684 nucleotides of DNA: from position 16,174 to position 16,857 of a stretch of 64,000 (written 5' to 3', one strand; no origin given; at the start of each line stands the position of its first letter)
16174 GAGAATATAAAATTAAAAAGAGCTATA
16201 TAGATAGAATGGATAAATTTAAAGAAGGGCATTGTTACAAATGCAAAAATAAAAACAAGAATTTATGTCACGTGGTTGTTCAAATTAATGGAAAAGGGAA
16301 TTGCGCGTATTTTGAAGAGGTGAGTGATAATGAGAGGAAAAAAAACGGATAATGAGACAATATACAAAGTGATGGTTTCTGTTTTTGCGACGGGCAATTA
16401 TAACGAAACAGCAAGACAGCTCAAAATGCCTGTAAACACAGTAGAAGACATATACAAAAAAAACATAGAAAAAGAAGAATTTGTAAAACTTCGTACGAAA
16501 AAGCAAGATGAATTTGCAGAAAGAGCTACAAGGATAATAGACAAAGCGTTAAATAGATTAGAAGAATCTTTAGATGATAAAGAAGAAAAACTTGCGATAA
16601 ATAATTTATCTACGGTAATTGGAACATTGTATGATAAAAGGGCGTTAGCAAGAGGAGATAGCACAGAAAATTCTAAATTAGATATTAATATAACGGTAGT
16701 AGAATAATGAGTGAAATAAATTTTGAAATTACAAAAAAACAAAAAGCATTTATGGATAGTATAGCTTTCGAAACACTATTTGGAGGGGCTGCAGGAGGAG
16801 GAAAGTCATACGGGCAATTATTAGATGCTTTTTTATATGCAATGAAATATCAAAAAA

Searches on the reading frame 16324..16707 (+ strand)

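Call 9: search_protein_families(library=phrogs, proteins=[window:16324-16707:+], max_evalue=0.001)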
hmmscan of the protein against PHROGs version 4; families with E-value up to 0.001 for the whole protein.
window:16324-16707:+ (127 aa): 1 family
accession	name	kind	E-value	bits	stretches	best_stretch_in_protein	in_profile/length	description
phrog_14679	-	unknown function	0.0004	21.7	1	14-89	20-94/109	-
